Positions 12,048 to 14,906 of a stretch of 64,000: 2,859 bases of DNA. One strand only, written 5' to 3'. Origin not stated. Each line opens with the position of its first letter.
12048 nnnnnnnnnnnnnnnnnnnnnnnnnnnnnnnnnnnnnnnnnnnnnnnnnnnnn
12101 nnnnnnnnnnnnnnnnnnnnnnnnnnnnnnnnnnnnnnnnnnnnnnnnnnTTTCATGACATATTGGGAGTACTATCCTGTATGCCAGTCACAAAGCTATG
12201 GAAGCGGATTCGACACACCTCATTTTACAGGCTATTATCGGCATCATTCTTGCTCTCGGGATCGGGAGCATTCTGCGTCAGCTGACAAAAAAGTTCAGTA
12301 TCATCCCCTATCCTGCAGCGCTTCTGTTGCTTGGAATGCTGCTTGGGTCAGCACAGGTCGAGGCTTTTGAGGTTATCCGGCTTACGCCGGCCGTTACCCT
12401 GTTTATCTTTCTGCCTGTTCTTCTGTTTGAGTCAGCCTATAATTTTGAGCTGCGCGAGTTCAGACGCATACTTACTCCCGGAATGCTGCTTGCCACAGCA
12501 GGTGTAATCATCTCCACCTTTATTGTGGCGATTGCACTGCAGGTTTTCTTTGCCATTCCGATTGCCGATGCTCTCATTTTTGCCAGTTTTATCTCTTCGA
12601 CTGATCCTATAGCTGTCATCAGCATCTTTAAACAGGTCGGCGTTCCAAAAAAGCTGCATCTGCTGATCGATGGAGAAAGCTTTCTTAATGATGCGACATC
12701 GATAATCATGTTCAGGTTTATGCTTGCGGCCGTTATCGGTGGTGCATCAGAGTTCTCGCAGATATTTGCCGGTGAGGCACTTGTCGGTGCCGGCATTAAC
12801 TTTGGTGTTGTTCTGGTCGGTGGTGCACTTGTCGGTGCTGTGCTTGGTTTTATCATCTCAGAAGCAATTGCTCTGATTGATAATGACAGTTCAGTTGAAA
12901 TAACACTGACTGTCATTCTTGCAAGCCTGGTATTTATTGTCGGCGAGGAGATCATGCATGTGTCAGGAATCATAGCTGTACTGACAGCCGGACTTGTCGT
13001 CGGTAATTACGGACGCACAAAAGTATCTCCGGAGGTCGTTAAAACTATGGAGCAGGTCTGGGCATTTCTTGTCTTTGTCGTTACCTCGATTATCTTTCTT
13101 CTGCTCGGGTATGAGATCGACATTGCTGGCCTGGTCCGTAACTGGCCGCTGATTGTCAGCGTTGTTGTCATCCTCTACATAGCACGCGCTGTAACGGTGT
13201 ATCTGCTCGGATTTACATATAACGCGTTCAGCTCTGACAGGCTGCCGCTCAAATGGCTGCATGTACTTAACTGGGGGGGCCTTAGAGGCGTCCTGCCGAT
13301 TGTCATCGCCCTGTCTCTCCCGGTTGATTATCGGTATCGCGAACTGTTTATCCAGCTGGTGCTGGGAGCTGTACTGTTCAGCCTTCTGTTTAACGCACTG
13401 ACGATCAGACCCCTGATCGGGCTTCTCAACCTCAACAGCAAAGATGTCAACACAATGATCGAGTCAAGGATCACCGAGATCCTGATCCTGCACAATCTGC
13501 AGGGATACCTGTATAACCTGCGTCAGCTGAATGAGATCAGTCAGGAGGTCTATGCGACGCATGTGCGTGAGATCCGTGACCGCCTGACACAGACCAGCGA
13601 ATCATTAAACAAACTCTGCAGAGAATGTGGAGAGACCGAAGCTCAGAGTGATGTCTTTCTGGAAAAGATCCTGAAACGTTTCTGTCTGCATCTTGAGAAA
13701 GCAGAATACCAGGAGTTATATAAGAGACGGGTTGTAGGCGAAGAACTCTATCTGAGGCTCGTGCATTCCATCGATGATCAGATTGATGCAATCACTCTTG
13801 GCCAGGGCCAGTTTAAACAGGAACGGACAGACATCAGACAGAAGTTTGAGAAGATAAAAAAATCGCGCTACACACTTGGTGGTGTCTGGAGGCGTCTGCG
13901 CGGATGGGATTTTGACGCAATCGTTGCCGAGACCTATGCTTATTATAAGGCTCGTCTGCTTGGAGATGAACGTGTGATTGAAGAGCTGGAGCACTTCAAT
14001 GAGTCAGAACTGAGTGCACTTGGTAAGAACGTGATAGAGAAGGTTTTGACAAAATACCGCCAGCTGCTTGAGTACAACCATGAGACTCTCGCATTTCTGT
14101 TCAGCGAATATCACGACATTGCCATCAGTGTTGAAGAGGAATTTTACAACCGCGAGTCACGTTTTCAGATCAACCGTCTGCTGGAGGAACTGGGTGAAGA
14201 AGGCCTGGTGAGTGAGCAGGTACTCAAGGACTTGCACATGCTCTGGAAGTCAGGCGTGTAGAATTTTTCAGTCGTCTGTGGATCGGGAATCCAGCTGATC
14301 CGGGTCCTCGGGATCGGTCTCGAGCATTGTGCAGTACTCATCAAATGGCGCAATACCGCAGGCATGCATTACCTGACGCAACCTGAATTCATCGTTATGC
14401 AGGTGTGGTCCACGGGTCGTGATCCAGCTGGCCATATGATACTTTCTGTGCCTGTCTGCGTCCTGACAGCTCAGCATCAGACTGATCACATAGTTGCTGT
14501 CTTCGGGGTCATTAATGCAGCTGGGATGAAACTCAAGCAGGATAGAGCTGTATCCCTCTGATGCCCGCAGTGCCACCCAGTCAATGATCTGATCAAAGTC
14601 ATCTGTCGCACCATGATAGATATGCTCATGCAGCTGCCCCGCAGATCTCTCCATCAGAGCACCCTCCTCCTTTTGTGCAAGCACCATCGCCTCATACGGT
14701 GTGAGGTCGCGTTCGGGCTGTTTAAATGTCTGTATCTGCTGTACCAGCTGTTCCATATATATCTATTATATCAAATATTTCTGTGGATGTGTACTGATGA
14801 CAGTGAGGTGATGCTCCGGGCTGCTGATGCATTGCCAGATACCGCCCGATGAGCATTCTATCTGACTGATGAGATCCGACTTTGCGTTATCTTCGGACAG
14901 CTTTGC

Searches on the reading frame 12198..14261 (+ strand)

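Call 22: search_protein_families(library=ncbifam, proteins=[window:12198-14261:+], max_evalue=0.00001)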
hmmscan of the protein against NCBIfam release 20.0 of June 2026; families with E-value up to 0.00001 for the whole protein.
window:12198-14261:+ (687 aa): 5 families
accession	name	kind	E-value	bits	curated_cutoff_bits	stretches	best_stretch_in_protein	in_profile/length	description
TIGR00831.1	a_cpa1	equivalog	1.4e-66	225.2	279.6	1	30-527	16-518/525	Na+/H+ antiporter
TIGR00840.1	b_cpa1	equivalog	3.7e-53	180.7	251.25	1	13-430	12-436/559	sodium/hydrogen exchanger 3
NF003716.0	PRK05326.1-3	equivalog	7.7e-34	117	355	1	13-421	10-400/499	potassium/proton antiporter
NF003715.0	PRK05326.1-2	equivalog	1.3e-30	106.2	309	1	37-440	31-419/595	potassium/proton antiporter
NF003714.0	PRK05326.1-1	equivalog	3.2e-15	55.5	471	1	9-441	7-421/577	potassium/proton antiporter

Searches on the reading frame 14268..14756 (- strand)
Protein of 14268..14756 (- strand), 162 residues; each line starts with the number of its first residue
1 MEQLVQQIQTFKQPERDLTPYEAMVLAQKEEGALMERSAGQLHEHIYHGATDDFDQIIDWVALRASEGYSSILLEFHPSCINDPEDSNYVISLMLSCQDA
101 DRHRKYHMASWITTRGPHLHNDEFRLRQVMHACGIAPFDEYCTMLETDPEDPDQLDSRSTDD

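Call 79: search_protein_families(library=pfam, proteins=[window:14268-14756:-], max_evalue=0.05)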
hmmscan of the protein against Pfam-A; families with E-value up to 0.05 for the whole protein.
window:14268-14756:- (162 aa): 1 family
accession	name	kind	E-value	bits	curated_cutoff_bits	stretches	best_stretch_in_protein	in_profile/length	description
PF03705.20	CheR_N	-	0.0025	17.9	27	1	125-149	29-53/53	CheR methyltransferase, all-alpha domain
